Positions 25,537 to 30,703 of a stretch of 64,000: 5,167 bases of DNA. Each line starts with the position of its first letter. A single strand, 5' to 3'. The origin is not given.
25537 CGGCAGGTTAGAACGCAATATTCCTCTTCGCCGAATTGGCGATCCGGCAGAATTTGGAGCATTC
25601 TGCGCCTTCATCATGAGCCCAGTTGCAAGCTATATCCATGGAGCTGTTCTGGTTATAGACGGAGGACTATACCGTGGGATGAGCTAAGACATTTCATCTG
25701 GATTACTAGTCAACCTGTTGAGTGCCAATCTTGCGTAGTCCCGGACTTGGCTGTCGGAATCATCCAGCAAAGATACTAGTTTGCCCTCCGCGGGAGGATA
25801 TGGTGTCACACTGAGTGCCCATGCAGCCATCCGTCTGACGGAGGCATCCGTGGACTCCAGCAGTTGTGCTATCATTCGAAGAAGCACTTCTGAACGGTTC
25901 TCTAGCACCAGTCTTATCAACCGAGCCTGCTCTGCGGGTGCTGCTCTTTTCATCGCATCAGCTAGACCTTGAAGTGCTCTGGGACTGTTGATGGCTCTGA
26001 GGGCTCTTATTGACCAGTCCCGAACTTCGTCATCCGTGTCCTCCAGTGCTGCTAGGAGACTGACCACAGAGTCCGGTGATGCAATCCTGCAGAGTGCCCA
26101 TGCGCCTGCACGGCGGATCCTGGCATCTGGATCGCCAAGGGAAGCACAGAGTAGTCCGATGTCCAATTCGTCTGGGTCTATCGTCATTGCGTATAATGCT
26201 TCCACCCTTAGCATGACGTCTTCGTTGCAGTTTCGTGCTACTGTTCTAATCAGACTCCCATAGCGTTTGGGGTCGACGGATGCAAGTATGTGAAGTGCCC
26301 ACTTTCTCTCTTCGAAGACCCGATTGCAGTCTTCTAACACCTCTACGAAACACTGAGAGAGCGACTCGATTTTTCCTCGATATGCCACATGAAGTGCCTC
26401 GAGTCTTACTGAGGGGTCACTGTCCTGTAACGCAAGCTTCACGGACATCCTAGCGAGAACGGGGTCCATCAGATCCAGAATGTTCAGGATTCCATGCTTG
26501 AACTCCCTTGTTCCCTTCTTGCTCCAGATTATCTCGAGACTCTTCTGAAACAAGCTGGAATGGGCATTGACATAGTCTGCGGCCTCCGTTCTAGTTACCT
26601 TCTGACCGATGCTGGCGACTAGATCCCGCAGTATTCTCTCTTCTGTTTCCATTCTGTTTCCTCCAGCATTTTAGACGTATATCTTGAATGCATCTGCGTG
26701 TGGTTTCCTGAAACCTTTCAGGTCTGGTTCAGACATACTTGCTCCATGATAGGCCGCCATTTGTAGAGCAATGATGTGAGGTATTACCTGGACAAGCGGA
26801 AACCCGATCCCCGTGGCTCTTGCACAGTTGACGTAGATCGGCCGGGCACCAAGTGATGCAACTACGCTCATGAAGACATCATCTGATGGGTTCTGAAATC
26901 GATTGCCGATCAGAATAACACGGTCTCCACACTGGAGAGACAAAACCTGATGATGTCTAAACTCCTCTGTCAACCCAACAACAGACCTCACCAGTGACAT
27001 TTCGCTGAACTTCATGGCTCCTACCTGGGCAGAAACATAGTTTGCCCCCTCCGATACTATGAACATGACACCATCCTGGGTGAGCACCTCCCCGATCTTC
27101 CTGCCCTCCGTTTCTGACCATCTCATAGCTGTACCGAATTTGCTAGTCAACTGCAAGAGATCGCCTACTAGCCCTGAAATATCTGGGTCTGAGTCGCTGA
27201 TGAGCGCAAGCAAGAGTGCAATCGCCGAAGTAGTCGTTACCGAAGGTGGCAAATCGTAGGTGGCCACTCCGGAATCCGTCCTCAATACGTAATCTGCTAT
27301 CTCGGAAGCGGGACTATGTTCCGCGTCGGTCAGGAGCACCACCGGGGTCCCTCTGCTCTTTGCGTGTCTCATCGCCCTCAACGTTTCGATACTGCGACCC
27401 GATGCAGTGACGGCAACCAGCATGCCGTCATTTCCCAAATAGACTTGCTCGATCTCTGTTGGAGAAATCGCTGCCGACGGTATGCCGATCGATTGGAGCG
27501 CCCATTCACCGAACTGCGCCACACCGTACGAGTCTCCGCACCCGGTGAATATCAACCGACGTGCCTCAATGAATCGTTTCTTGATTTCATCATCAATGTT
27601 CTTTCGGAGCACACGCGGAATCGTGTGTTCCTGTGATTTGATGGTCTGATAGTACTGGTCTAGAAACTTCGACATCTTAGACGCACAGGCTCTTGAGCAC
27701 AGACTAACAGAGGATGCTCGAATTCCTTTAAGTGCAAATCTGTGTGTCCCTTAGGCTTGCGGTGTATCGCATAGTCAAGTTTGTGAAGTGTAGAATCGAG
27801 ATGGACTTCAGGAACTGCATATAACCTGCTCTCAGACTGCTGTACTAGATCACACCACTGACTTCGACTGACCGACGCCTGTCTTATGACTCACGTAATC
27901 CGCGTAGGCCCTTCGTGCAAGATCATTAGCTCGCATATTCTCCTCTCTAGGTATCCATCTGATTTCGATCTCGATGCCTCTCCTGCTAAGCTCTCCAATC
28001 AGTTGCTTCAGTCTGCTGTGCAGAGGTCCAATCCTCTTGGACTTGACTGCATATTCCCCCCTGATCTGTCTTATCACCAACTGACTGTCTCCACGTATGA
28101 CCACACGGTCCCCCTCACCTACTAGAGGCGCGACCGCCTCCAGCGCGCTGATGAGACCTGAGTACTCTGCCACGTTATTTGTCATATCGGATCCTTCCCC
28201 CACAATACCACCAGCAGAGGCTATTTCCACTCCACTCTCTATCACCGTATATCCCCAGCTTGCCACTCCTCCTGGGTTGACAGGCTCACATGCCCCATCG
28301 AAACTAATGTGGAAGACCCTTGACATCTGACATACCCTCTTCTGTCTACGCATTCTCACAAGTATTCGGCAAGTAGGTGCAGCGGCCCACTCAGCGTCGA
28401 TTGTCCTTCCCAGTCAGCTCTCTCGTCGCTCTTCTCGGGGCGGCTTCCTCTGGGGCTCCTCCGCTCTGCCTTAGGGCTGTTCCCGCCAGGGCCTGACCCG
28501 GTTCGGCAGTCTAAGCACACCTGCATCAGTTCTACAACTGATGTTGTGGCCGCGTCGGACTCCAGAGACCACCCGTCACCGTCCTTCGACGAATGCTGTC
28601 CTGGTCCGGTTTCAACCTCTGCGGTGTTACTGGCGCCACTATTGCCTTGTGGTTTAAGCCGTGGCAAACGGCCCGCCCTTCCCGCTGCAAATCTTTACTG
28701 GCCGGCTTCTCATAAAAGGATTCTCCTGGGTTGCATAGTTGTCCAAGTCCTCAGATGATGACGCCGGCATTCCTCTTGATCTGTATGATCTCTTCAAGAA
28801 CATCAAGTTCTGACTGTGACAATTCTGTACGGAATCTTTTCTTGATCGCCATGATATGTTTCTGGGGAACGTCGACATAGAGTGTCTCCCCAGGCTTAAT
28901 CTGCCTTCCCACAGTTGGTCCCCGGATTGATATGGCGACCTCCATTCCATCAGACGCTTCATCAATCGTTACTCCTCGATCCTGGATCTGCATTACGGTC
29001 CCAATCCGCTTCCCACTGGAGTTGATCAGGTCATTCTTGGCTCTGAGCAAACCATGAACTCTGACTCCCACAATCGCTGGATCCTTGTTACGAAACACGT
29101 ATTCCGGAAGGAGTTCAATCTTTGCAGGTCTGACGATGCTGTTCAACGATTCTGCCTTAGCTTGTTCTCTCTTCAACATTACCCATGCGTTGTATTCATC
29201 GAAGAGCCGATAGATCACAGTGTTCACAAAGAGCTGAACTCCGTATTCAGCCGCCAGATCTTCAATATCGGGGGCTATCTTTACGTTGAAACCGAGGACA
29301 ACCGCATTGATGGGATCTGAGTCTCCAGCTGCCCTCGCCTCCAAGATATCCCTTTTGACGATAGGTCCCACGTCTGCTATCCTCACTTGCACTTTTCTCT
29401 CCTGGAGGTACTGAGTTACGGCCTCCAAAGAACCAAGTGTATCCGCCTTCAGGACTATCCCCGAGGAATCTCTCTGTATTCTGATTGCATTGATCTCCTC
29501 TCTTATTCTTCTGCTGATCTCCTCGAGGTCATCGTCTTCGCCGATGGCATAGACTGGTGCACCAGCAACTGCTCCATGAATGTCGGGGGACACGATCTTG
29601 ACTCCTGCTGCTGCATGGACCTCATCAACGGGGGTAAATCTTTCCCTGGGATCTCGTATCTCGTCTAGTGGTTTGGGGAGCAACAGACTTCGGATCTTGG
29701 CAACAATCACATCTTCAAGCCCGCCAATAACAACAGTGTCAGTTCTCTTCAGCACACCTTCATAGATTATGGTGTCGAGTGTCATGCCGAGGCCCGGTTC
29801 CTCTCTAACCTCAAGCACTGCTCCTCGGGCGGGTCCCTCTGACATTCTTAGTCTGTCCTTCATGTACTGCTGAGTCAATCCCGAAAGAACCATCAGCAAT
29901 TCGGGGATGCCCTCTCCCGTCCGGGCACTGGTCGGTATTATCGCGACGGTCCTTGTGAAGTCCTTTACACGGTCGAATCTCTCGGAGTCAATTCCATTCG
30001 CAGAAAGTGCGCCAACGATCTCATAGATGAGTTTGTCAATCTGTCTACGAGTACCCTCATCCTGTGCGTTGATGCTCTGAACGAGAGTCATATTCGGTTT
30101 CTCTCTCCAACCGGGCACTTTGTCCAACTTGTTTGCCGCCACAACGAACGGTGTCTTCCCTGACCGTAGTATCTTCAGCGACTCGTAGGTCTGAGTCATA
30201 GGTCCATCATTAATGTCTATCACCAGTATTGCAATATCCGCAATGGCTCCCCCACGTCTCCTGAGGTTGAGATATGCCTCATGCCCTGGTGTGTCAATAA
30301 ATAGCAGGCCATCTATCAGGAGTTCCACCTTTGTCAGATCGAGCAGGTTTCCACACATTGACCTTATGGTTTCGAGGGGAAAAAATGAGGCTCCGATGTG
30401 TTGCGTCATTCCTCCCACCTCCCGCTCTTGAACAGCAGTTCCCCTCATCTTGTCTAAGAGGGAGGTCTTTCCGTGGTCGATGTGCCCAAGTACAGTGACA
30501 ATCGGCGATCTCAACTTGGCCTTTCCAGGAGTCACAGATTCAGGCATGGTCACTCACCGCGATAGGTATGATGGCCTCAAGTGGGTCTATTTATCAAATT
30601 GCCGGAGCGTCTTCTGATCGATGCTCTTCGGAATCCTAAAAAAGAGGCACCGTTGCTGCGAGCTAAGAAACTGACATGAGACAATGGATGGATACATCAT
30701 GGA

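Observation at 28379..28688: Probable SRP RNA hidden under low-complexity ORF calls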

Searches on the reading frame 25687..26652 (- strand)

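Call 8: search_protein_families(library=pfam, proteins=[window:25687-26652:-], max_evalue=0.01)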
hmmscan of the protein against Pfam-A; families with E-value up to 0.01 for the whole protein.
window:25687-26652:- (322 aa): 7 families
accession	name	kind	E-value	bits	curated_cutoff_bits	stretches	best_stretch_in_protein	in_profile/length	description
PF13646.12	HEAT_2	-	1.5e-22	80.1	27.7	2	168-240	4-77/88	HEAT repeats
PF02985.28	HEAT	-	7.5e-18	63.4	23.5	2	167-191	4-28/31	HEAT repeat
PF13513.12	HEAT_EZ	-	2.2e-08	34.9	27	0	255-281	28-53/55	HEAT-like repeat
PF12717.13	Cnd1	-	2.5e-08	34.6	26.4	0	168-223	26-87/162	non-SMC mitotic condensation complex subunit 1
PF03130.22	HEAT_PBS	-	4.3e-07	30.2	20.9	0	179-205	1-27/27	PBS lyase HEAT-like repeat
PF00514.29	Arm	-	1.3e-06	28.6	20.6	1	258-281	14-37/41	Armadillo/beta-catenin-like repeat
PF21581.3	SCD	-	0.0032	18.2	27.5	0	202-226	38-62/75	Stromalin conservative domain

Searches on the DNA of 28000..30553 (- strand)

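Call 3: search_rna_families(source=window, start=28000, end=29000, threshold=evalue, max_evalue=10, show_alignments=5)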
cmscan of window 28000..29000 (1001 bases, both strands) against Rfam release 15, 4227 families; matches with E-value up to 10: 4.
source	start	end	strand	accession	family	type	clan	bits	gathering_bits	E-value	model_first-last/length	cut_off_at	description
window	28378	28689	-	RF01857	Archaea_SRP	Gene;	CL00003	81.9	96.5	1.6e-18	1-317/317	no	Archaeal signal recognition particle RNA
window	28865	28922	+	RF01285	snoU31b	Gene; snRNA; snoRNA; CD-box;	-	16.4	37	4.6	1-86/86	no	Small nucleolar RNA U31b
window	28751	28815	+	RF00440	SNORD37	Gene; snRNA; snoRNA; CD-box;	-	15.7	45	5.7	1-65/65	no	Small nucleolar RNA SNORD37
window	28920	28976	-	RF01145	sR14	Gene; snRNA; snoRNA; CD-box;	-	11.3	38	3.9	1-54/54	no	Small nucleolar RNA sR14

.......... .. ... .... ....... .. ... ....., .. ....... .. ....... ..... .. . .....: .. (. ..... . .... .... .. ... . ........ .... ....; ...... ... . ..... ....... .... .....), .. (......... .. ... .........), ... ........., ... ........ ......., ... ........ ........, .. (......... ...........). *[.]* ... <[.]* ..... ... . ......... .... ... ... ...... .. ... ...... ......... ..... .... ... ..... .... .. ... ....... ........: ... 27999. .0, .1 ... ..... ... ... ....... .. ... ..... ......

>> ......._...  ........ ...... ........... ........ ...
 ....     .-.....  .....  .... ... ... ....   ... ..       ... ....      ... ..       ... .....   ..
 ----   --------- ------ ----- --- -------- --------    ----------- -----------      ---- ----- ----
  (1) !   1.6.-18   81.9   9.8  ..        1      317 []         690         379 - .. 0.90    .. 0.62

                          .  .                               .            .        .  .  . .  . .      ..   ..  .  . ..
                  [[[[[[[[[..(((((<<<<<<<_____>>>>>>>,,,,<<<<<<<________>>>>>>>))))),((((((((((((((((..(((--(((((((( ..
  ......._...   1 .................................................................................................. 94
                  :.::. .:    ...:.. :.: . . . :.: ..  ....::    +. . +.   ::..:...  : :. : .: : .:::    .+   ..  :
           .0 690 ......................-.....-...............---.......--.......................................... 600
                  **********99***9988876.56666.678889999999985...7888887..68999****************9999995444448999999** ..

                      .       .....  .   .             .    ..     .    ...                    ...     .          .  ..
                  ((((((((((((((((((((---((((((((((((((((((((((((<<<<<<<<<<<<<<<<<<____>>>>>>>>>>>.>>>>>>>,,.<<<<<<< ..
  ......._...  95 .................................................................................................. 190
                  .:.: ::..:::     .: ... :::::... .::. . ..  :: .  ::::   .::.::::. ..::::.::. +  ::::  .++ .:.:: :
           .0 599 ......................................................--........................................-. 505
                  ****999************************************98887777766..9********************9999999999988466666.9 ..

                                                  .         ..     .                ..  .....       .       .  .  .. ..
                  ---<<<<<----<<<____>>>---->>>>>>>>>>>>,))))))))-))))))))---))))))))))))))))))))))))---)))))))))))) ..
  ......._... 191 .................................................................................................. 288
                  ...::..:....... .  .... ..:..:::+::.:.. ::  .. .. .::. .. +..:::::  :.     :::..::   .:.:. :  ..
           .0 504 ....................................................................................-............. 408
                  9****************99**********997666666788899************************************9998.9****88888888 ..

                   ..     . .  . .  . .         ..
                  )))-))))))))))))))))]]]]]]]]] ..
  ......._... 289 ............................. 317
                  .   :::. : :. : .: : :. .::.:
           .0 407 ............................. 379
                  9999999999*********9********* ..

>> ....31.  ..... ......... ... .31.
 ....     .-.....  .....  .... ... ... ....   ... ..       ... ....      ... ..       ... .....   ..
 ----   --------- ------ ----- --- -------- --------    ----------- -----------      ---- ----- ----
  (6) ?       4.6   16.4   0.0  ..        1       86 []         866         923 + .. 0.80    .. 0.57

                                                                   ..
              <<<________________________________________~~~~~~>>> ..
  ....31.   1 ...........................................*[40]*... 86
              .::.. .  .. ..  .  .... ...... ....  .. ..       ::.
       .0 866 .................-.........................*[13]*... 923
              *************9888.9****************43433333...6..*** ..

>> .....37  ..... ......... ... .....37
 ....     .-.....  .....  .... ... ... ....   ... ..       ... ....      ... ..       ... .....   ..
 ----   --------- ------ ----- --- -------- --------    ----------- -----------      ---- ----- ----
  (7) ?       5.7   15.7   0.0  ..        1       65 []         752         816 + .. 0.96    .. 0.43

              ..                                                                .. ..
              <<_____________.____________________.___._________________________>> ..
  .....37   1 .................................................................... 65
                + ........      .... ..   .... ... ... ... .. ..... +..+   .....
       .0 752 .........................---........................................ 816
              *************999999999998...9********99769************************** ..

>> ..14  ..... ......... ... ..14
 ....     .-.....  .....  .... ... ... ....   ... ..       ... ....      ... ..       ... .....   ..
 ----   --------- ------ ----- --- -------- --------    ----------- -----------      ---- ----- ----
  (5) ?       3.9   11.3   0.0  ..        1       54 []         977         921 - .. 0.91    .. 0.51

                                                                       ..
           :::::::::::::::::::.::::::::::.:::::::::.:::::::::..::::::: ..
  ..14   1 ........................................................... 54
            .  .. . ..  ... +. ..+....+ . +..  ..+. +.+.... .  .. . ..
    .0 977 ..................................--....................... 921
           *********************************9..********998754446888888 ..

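Call 11: search_rna_families(sources=[L018, L022, L023, L024, L020, L025, L014], threshold=evalue, max_evalue=0.001)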
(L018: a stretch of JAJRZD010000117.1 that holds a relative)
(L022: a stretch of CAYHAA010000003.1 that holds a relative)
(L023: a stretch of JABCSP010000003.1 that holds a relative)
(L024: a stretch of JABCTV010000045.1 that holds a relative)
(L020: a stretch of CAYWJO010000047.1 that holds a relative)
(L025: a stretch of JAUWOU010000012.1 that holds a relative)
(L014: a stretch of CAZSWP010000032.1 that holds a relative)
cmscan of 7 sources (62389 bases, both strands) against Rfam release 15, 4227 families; matches with E-value up to 0.001: 9.
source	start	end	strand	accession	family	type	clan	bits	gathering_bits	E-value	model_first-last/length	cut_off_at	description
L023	5831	6140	-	RF01857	Archaea_SRP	Gene;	CL00003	111.8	96.5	1.5e-24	1-317/317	no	Archaeal signal recognition particle RNA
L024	5831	6140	-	RF01857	Archaea_SRP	Gene;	CL00003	108.7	96.5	9.6e-24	1-317/317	no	Archaeal signal recognition particle RNA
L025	5818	6129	+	RF01857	Archaea_SRP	Gene;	CL00003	104.4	96.5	1.3e-22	1-317/317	no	Archaeal signal recognition particle RNA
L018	5822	6132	-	RF01857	Archaea_SRP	Gene;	CL00003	100.4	96.5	1.4e-21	1-317/317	no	Archaeal signal recognition particle RNA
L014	5838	6149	+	RF01857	Archaea_SRP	Gene;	CL00003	99.6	96.5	2.4e-21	1-317/317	no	Archaeal signal recognition particle RNA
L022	6884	7195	-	RF01857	Archaea_SRP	Gene;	CL00003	91.6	96.5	2.9e-19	1-317/317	no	Archaeal signal recognition particle RNA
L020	5867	6178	+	RF01857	Archaea_SRP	Gene;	CL00003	87.9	96.5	2.7e-18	1-317/317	no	Archaeal signal recognition particle RNA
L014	7317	7399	+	RF00005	tRNA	Gene; tRNA;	CL00001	55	29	4.1e-09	1-71/71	no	tRNA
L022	5864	5970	+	RF01857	Archaea_SRP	Gene;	CL00003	35.7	96.5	0.00013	1-317/317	no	Archaeal signal recognition particle RNA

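Call 46: search_rna_families(sources=[L021, L002, L029, L004, L015, L017, L007], threshold=evalue, max_evalue=0.001)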
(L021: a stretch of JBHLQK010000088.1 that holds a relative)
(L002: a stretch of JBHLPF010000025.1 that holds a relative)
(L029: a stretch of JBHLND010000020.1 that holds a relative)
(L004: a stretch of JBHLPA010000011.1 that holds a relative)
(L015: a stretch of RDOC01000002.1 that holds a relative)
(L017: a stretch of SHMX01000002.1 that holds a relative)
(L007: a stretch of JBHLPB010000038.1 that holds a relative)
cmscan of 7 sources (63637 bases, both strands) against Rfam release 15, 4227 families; matches with E-value up to 0.001: 8.
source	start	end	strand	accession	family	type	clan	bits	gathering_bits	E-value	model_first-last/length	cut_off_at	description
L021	5856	6164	+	RF01857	Archaea_SRP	Gene;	CL00003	104.3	96.5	1.4e-22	1-317/317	no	Archaeal signal recognition particle RNA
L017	5850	6159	+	RF01857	Archaea_SRP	Gene;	CL00003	94.1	96.5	6.4e-20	1-317/317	no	Archaeal signal recognition particle RNA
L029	5866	6176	+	RF01857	Archaea_SRP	Gene;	CL00003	90.6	96.5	5.5e-19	1-317/317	no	Archaeal signal recognition particle RNA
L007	5856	6167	+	RF01857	Archaea_SRP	Gene;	CL00003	89.1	96.5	1.4e-18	1-317/317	no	Archaeal signal recognition particle RNA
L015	5874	6184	+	RF01857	Archaea_SRP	Gene;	CL00003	88.1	96.5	2.4e-18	1-317/317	no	Archaeal signal recognition particle RNA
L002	5858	6168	+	RF01857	Archaea_SRP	Gene;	CL00003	87.9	96.5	2.8e-18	1-317/317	no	Archaeal signal recognition particle RNA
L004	6956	7264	+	RF01857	Archaea_SRP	Gene;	CL00003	81.3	96.5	1.5e-16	1-317/317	no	Archaeal signal recognition particle RNA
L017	6260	6342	+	RF00005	tRNA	Gene; tRNA;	CL00001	46.6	29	8.7e-07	1-71/71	no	tRNA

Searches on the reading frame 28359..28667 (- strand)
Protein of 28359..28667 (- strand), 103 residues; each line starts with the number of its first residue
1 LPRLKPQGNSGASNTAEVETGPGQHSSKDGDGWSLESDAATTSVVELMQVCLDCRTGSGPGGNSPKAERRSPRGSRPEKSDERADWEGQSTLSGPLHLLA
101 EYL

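Call 8: search_protein_families(library=pfam, proteins=[window:28359-28667:-], max_evalue=0.01)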
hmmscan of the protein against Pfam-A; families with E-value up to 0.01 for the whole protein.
window:28359-28667:- (103 aa): 0 families
